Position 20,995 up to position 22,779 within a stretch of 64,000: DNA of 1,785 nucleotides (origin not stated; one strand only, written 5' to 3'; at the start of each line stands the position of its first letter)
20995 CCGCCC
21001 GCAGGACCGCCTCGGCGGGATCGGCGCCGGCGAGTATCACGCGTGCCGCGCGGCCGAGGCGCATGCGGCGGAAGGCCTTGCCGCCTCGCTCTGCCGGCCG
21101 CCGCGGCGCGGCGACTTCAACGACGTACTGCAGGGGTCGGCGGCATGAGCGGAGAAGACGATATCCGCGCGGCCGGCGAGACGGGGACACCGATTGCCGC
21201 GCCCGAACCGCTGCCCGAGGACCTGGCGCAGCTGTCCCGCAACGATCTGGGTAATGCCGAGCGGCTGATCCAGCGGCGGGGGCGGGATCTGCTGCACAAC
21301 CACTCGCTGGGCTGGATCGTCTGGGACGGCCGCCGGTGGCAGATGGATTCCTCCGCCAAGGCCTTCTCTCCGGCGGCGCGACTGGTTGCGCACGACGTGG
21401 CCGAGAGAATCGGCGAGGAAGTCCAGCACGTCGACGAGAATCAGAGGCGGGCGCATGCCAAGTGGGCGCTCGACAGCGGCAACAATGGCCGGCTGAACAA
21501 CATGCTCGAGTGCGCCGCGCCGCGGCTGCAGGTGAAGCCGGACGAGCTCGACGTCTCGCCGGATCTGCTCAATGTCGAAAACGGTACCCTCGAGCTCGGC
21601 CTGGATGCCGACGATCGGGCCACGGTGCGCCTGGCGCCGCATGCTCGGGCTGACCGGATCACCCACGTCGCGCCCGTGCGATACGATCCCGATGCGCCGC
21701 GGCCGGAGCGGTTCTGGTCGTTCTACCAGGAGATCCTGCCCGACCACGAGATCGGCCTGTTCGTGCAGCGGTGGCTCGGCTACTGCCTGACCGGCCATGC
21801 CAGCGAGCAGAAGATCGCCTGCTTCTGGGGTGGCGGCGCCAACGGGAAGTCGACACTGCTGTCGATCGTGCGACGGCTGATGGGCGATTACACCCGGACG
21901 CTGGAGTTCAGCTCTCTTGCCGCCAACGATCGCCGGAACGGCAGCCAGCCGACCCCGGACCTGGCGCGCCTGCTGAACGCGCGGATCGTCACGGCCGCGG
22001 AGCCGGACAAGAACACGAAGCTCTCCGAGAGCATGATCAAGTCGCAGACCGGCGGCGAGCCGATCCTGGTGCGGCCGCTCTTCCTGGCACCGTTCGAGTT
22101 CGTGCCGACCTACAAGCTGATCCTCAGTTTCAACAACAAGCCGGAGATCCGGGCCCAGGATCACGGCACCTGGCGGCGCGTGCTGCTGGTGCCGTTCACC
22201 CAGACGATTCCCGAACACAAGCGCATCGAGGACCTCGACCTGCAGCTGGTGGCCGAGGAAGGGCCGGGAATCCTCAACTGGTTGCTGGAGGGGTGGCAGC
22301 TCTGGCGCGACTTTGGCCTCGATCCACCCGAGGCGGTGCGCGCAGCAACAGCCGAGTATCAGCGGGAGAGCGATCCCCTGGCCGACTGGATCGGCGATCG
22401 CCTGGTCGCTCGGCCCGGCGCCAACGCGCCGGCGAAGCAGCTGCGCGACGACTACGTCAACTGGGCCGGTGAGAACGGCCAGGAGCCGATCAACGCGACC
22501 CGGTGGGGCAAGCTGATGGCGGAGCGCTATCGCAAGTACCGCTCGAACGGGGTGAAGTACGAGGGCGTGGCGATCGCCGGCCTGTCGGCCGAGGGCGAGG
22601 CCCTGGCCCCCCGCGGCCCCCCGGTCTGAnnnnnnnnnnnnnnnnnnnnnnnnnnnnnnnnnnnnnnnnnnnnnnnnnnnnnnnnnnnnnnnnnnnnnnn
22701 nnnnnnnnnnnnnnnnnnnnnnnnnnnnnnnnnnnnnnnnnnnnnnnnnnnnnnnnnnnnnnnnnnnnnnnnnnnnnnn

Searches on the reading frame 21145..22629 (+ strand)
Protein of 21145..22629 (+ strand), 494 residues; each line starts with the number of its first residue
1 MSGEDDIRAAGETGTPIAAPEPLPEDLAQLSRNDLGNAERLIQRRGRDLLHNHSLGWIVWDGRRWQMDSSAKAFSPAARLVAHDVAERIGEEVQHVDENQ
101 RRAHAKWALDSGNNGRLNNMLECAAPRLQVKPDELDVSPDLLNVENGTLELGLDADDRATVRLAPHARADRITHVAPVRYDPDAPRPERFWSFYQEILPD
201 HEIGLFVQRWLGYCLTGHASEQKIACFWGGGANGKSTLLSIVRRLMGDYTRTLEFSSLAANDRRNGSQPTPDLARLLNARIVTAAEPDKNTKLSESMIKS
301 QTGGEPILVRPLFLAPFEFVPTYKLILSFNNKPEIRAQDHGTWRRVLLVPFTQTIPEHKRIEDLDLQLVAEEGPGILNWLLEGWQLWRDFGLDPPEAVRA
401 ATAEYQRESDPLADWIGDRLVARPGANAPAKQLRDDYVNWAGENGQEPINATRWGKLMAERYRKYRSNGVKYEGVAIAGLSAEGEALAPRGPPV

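Call 14: find_related_loci(query=window:21145-22629:+, collection=genome_contigs, flank=6000)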
Query window:21145-22629:+ (494 aa) in genome_contigs; peptide patterns used: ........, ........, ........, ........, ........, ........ (x = any residue, [..] = any of these).
89 stretches matched a pattern; 2 encode a relative of the query (tblastn E <= 1e-3); 2 distinct loci.
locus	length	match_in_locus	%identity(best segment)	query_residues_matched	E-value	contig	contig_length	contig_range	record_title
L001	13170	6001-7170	33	57-454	1e-52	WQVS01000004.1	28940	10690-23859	MAG: Coriobacteriia bacterium isolate Emb289P1bin4 Ga0123355_10001975, whole genome shotgun sequence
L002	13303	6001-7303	40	27-471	4e-71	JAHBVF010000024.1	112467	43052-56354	MAG: Caldilineaceae bacterium isolate ACE_CHL8 CHL8_24, whole genome shotgun sequence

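Call 17: find_related_loci(query=window:21145-22629:+, collection=viral_contigs, flank=4000)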
Query window:21145-22629:+ (494 aa) in viral_contigs; peptide patterns used: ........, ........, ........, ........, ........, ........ (x = any residue, [..] = any of these).
1 stretches matched a pattern, but none encodes a relative of the query by tblastn (E <= 1e-3).

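Call 70: find_homologous_proteins(query=window:21145-22629:+, max_evalue=1e-30)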
Query window:21145-22629:+ (494 aa): 1528 proteins with E <= 1e-30 among 8000 candidates; the best 120 are listed.
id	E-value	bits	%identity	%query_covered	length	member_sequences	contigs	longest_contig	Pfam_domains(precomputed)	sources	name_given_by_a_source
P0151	0.0e+0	1140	100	100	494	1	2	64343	PF19263.6,PF08706.17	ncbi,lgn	-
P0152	4.6e-125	437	49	93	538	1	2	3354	PF19263.6,PF08706.17,PF03288.23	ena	-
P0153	9.2e-122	426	48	95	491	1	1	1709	PF19263.6,PF08706.17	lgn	-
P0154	1.0e-118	416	47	90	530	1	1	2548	PF19263.6,PF08706.17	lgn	-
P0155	1.1e-118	416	46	93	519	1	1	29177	PF19263.6,PF08706.17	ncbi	-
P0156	1.3e-117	412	43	97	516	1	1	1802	PF19263.6,PF08706.17,PF03288.23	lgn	-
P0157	2.9e-117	411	47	91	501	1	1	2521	PF19263.6,PF08706.17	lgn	-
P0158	1.1e-116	409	45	98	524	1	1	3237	PF19263.6,PF08706.17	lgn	-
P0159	6.8e-116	406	47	90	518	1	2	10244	PF19263.6,PF08706.17,PF03288.23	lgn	-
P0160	1.1e-115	406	45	98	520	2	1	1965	PF19263.6,PF08706.17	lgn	-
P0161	2.9e-115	404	46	91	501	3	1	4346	PF19263.6,PF08706.17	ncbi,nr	ncbi:MAG: hypothetical protein FJX53_05375 [Alphaproteobacteria bacterium]|nr:hypothetical protein [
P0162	1.2e-114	402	42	93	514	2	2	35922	PF19263.6,PF08706.17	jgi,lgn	jgi:putative DNA primase/helicase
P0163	3.2e-114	401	43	97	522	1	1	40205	PF19263.6,PF08706.17,PF03288.23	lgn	-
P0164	3.6e-114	401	45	93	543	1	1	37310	PF19263.6,PF08706.17,PF03288.23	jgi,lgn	-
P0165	4.8e-114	400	44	94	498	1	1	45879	PF19263.6,PF08706.17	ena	-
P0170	6.8e-111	390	46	93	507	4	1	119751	PF19263.6,PF08706.17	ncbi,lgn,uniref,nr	ncbi:hypothetical protein HEQ72_07625 [Haematospirillum sp. 15-248]|uniref:DNA primase family protei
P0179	1.2e-108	382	42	92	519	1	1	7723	PF19263.6,PF08706.17,PF03288.23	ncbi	ncbi:MAG: phage/plasmid primase, P4 family [Sneathiella sp.]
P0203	7.7e-104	367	42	94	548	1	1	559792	PF19263.6,PF08706.17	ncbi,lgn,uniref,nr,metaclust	ncbi:DNA primase family protein [Fodinicurvata fenggangensis]|uniref:DNA primase family protein n=1 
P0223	7.4e-101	357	43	91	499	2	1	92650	PF02257.22,PF19263.6,PF08706.17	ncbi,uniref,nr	ncbi:phage/plasmid primase, P4 family [Telmatospirillum sp.]|uniref:DNA primase family protein n=1 T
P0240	1.7e-99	352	42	92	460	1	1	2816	PF19263.6,PF08706.17,PF03288.23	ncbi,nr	ncbi:MAG: phage/plasmid primase, P4 family [Proteobacteria bacterium]|nr:phage/plasmid primase, P4 f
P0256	1.0e-97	346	42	93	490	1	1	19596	PF19263.6,PF08706.17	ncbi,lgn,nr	ncbi:MAG: phage/plasmid primase, P4 family [Pseudomonadota bacterium]|nr:phage/plasmid primase, P4 f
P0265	6.2e-97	344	40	93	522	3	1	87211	PF19263.6,PF08706.17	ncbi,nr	ncbi:MAG: phage/plasmid primase, P4 family [Minwuia sp.]|nr:phage/plasmid primase, P4 family [Minwui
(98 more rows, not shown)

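Call 74: find_encoding_contigs(protein=P0155, flank=3500, max_places=1)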
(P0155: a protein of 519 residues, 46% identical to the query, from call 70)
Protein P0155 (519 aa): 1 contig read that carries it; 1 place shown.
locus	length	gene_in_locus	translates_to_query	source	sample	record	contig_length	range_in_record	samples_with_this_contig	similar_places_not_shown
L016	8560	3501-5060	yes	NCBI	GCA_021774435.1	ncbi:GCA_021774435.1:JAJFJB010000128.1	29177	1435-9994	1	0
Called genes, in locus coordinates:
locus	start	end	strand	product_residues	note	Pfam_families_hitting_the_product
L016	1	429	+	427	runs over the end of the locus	PF00805:Pentapeptide, PF13576:Pentapeptide_3 (faint), PF13599:Pentapeptide_4 (faint), PF00805:Pentapeptide, PF13676:TIR_2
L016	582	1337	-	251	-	PF00565:SNase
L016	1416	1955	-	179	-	-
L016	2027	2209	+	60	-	-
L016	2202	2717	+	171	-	-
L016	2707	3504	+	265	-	-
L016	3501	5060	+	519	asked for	PF08706:D5_N, PF19263:DUF5906 (weak)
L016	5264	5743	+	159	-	PF19889:DUF6362 (faint)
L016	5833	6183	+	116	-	PF01844:HNH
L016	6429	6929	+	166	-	PF05119:Terminase_4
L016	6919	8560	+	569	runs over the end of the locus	PF03354:TerL_ATPase, PF20441:TerL_nuclease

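Call 75: find_encoding_contigs(protein=P0170, flank=3500, max_places=1)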
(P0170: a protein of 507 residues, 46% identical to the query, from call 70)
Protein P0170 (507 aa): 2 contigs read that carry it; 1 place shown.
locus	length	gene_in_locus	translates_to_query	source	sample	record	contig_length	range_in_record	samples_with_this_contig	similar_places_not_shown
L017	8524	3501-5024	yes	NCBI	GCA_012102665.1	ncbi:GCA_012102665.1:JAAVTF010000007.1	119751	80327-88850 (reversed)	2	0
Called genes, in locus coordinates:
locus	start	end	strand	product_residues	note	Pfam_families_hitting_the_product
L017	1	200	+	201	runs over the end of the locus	-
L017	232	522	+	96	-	PF01909:NTP_transf_2, PF18765:Polbeta (weak)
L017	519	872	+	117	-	PF01934:HepT-like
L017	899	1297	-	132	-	PF13560:HTH_31 (faint), PF01381:HTH_3 (weak), PF13443:HTH_26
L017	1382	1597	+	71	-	-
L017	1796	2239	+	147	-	-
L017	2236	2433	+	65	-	-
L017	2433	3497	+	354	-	PF01807:Zn_ribbon_DnaG, PF23639:DUF7146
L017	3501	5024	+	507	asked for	PF08706:D5_N, PF19263:DUF5906 (weak)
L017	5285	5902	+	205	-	-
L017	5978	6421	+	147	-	-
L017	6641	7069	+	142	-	-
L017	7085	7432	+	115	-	PF02498:Bro-N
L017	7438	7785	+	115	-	PF02498:Bro-N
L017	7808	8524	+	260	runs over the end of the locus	PF02498:Bro-N, PF03288:Pox_D5 (faint)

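Call 76: find_encoding_contigs(protein=P0203, flank=3500, max_places=1)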
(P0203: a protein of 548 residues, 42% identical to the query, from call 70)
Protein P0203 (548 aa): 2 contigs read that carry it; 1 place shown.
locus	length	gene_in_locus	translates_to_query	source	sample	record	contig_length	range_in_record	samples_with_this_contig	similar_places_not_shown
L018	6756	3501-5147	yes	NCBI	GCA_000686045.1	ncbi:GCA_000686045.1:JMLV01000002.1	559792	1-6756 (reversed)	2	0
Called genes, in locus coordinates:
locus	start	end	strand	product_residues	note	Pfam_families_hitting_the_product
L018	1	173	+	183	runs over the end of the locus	-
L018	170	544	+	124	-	-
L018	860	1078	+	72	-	PF24729:Acb2_Tad1_hairpin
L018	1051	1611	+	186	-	-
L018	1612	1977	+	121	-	PF13223:DUF4031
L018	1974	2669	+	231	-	-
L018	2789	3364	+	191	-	-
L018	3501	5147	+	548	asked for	PF08706:D5_N, PF19263:DUF5906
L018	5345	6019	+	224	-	-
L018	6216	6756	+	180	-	PF06763:Minor_tail_Z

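Call 77: find_encoding_contigs(protein=P0163, flank=3500, max_places=1)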
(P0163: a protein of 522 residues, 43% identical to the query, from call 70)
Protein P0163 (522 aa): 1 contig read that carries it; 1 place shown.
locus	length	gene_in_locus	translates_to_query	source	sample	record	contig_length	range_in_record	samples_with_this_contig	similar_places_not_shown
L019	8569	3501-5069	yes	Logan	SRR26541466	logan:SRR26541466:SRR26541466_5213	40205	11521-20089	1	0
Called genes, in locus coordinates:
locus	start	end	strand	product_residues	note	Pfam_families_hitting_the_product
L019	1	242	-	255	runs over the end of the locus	-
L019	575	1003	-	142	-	-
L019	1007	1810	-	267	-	-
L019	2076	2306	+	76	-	-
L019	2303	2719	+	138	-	-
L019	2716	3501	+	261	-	-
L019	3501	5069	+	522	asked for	PF08706:D5_N, PF03288:Pox_D5 (faint), PF19263:DUF5906 (weak)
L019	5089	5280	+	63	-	-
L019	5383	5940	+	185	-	-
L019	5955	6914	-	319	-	PF00805:Pentapeptide (faint), PF13576:Pentapeptide_3 (faint), PF13599:Pentapeptide_4 (weak)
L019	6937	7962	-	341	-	PF00805:Pentapeptide, PF13599:Pentapeptide_4 (faint)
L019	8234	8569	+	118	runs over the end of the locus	-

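Call 88: search_solved_structures(query=window:21145-22626:+, max_evalue=1, show_alignments=2)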
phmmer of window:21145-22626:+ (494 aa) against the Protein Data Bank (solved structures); distinct sequences matched with E-value up to 1: 20.
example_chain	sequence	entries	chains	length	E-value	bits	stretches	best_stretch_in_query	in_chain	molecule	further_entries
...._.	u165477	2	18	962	3.9e-15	59.1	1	134-346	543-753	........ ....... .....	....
8wvz_A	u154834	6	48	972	3.9e-15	59.1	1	134-346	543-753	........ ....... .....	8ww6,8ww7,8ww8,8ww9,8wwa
8iqh_A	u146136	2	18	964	6.2e-14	55.1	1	134-346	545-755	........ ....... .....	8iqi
7ola_A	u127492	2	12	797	0.00036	22.9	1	200-456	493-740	DNA primase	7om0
8apl_A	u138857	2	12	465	0.0055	19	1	130-353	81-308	Primase D5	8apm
8xj8_A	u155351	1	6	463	0.0072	18.6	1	130-353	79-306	Monkeypox virus E5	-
1dp7_P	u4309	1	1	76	0.23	13.7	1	414-467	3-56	MHC CLASS II TRANSCRIPTION FACTOR HRFX1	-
8wig_A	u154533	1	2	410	0.3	13.3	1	357-408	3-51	Threonine--tRNA ligase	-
8h9a_A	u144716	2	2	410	0.33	13.1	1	357-408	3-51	Threonine--tRNA ligase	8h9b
8h9c_A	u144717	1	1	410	0.34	13.1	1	357-408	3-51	Threonine--tRNA ligase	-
8wij_B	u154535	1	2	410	0.34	13.1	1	357-408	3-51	Threonine--tRNA ligase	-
4hwo_A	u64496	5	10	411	0.34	13.1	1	357-408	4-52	Threonine--tRNA ligase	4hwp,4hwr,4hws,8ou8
4p3o_A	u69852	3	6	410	0.34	13.1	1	357-408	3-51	Threonine--tRNA ligase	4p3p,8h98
8h99_A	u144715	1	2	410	0.35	13.1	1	357-408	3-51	Threonine--tRNA ligase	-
8wia_A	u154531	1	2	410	0.35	13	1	357-408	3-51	Threonine--tRNA ligase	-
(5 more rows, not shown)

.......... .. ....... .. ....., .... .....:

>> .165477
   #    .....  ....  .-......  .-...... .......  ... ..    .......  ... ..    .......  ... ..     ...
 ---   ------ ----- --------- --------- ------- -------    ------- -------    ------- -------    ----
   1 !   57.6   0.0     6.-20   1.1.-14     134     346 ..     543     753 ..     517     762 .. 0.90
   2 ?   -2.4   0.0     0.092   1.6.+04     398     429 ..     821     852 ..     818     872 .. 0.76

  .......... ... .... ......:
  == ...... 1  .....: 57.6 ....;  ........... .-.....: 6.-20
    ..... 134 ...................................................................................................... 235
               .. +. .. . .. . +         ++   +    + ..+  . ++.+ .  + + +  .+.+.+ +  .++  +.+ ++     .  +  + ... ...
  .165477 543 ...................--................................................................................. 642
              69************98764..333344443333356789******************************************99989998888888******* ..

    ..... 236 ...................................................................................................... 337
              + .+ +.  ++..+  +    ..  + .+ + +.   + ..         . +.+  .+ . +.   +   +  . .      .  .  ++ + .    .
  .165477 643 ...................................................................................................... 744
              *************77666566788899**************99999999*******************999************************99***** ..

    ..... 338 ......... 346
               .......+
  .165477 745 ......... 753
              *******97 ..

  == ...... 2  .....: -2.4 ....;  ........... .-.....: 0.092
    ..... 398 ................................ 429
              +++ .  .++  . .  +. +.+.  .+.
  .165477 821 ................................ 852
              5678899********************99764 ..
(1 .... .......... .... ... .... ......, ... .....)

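Call 103: find_encoding_contigs(protein=P0159, flank=2500, max_places=1)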
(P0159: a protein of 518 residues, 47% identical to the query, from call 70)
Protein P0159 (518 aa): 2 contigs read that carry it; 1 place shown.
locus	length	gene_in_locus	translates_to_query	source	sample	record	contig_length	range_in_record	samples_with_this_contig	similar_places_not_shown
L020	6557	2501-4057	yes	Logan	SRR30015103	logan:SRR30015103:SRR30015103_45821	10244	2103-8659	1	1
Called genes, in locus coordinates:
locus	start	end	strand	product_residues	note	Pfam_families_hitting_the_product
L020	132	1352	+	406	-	PF13356:Arm-DNA-bind_3, PF22022:Phage_int_M, PF00589:Phage_integrase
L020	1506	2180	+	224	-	-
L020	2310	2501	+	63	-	PF05930:Phage_AlpA (weak), PF12728:HTH_17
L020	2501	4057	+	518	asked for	PF08706:D5_N, PF19263:DUF5906, PF03288:Pox_D5 (weak)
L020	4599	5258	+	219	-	-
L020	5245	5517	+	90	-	-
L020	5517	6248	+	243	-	PF04586:Peptidase_S78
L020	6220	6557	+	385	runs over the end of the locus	PF05065:Phage_capsid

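Call 104: find_encoding_contigs(protein=P0152, flank=2500, max_places=1)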
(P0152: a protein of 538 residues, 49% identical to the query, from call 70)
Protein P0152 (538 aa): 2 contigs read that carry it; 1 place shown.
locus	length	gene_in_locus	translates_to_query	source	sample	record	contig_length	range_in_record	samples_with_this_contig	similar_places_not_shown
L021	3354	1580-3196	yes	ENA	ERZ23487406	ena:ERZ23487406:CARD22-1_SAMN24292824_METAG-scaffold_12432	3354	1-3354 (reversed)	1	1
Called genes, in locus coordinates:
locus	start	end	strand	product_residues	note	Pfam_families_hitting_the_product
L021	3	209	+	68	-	?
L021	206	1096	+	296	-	-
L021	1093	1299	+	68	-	-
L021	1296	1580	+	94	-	-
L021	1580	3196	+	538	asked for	PF08706:D5_N, PF19263:DUF5906 (weak), PF03288:Pox_D5 (weak)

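Call 111: predict_structure(alignment_id=A6)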
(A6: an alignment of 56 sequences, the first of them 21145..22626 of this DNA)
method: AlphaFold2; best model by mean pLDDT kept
length: 494 residues; sequences in the alignment: 56
mean_pLDDT: 93.6   pTM: 0.88
mean pLDDT of the five models: 93.6, 92.7, 92.4, 92.3, 92.1
residues with pLDDT >= 90: 438; 70-90: 34; 50-70: 18; < 50: 4
segments of 3 or more residues with pLDDT < 50: 490-492
pLDDT, mean of each block of 10 residues (from residue 1): 72 71 96 98 97 94 90 87 97 96 97 97 97 95 98 95 97 98 98 98 98 97 97 97 98 96 91 95 94 95 94 92 97 92 97 97 98 99 97 98 94 94 95 97 95 94 94 94 58 47
secondary structure, 60 per line:
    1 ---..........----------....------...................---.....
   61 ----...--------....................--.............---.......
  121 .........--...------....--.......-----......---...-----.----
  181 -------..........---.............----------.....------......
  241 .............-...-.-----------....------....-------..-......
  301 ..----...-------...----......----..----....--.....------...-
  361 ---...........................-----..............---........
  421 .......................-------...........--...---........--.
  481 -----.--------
elements in order: H4-13 H24-27 H34-48 E49-52 E56-60 E65-67 H76-95 H98-110 H114-128 E141-144 E147-153 E159-164 H188-197 H201-213 E224-228 H235-249 E250-253 H271-274 E281-284 H295-302 E307-309 E317-319 E324-329 H340-343 E346-350 H364-390 H396-409 H413-419 E420-429 H430-443 H451-461 E464-466 E470-477

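Call 113: fold_search(model_id=the predicted structure, library=pdb)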
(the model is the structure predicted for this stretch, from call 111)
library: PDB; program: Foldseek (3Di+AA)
matches with E <= 10: 1235; with E <= 0.001: 214
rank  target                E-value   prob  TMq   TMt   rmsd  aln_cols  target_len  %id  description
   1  8iqi_C                2.4e-28  1.00  0.65  0.37   8.1       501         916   18  Structure of Full-Length AsfvPrimPol in Complex-Form (released 2023-07-26)
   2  8iqi_B                6.5e-27  1.00  0.63  0.37   7.4       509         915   19  Structure of Full-Length AsfvPrimPol in Complex-Form (released 2023-07-26)
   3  8iqi_A                6.5e-27  1.00  0.60  0.35   8.0       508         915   19  Structure of Full-Length AsfvPrimPol in Complex-Form (released 2023-07-26)
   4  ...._B                2.2e-25  1.00  0.64  0.50   8.4       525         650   18  Structure of Full-Length AsfvPrimPol with polyT DNA (released 2025-12-24)
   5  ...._C                3.0e-25  1.00  0.64  0.51   7.5       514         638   18  Structure of Full-Length AsfvPrimPol with polyT DNA (released 2025-12-24)
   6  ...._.                3.8e-25  1.00  0.64  0.51   8.0       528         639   18  Structure of Full-Length AsfvPrimPol with polyT DNA (released 2025-12-24)
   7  8wvz_A                3.3e-24  1.00  0.61  0.48   7.9       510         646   19  Structure of ADP-Form AsfvPrimPol Hexamer (released 2024-10-30)
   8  8wwa_C                3.7e-24  1.00  0.59  0.36   8.5       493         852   19  Structure of AMPPNP-Form AsfvPrimPol Hexamer (released 2025-04-30)
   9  8iqi_F                5.7e-24  1.00  0.61  0.36   8.8       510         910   19  Structure of Full-Length AsfvPrimPol in Complex-Form (released 2023-07-26)
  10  8wvz_D                6.8e-24  1.00  0.59  0.47   8.0       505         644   19  Structure of ADP-Form AsfvPrimPol Hexamer (released 2024-10-30)
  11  8ww7_B                1.8e-23  1.00  0.62  0.37   7.9       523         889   18  Structure of AMPPNP-Form AsfvPrimPol Dodecamer (released 2025-04-30)
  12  8ww7_C                1.9e-23  1.00  0.62  0.37   8.6       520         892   19  Structure of AMPPNP-Form AsfvPrimPol Dodecamer (released 2025-04-30)
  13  8ww6_E                3.0e-23  1.00  0.62  0.49   8.3       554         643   18  Structure of ATP-rs-Form AsfvPrimPol Hexamer (released 2025-04-30)
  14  8wwa_B                3.2e-23  1.00  0.59  0.50   7.9       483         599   19  Structure of AMPPNP-Form AsfvPrimPol Hexamer (released 2025-04-30)
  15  8wvz_E                4.2e-23  1.00  0.60  0.37   7.9       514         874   19  Structure of ADP-Form AsfvPrimPol Hexamer (released 2024-10-30)
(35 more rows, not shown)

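Call 116: search_dna_similar(query=window:21145-22626:+, collection=phages, mode=protein, max_evalue=1e-40, max_rows=25)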
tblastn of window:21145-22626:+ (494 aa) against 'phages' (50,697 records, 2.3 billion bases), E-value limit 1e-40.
Records with a match: 472; places in all: 472; records where one place covers at least 80% of the query: 455.
Best place of each record, by identity: <60% 472.
By first word of the organism name: Mycobacterium 233; Arthrobacter 87; Streptomyces 26; Lactobacillus 17; Microbacterium 17; Listeria 12; Curtobacterium 10; Bacillus 7; Lacticaseibacillus 6; Staphylococcus 6; and 23 more.
By host as written in the record: Mycobacterium smegmatis mc2 155 166; Arthrobacter globiformis B-2979 47; Mycobacterium smegmatis mc#155 34; - 27; Arthrobacter globiformis NRRL B-2979 SEA 15; Mycobacterium smegmatis mc2155 12; Arthrobacter atrocyaneus NRRL B-2883 7; Curtobacterium flaccumfaciens NRRL B-59340 6; and 83 more.
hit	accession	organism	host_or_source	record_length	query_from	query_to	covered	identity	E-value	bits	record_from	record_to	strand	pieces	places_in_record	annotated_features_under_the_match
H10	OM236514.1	Bacillus phage rho14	Bacillus subtilis BEST7003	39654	34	477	90%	35.6%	4e-78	272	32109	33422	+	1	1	DNA primase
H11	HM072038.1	Bacillus phage phi105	Bacillus subtilis BGSC 1L32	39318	34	477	90%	35.6%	4e-78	272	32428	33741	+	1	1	gp60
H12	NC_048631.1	Bacillus phage phi105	Bacillus subtilis BGSC 1L32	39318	34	477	90%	35.6%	4e-78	272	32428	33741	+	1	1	DNA primase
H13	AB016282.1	Bacillus phage phi105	-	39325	34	477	90%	35.6%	1e-77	271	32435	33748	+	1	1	unnamed protein product; ORF11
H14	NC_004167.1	Bacillus phage phi105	-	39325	34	477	90%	35.6%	1e-77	271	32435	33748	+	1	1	DNA primase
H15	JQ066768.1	Rhodobacter phage RcapNL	Rhodobacter capsulatus SB1003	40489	26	478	92%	34.4%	8e-77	268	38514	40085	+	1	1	P4 family phage/plasmid primase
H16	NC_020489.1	Rhodobacter phage RcapNL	Rhodobacter capsulatus SB1003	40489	26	478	92%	34.4%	8e-77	268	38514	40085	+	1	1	DNA primase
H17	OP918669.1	Bacillus phage yong1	Bacillus subtilis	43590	14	446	88%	35.8%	1e-75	265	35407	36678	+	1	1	primase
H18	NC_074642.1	Methanoculleus virus L4768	Methanoculleus bourgensis E02.3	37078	27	461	88%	35.5%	4e-67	240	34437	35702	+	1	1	DNA primase/helicase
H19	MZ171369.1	Methanoculleus virus Blf4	Methanoculleus bourgensis E02.3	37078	27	461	88%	35.5%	4e-67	240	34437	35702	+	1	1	DNA primase/helicase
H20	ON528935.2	Bacillus phage vB_BteM-A9Y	Bacillus tequilensis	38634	15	446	87%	35.5%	1e-74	261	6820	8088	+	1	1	DNA primase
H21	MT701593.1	Streptomyces phage Sycamore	Streptomyces sp.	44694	27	494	95%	32.7%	4e-57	210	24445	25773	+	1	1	DNA primase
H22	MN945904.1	Mycobacterium phage Eponine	Mycobacterium smegmatis mc2 155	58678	10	474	94%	32.8%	3e-53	199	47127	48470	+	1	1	76: DNA primase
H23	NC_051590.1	Mycobacterium phage Eponine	Mycobacterium smegmatis mc2 155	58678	10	474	94%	32.8%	3e-53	199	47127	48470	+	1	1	76: DNA polymerase/primase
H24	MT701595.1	Streptomyces phage Shaeky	Streptomyces sp.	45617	27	494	95%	32.4%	6e-55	204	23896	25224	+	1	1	DNA primase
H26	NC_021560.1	Rhizobium phage RR1-A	Rhizobium radiobacter P007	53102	17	477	93%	32.8%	5e-77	269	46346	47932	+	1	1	DNA primase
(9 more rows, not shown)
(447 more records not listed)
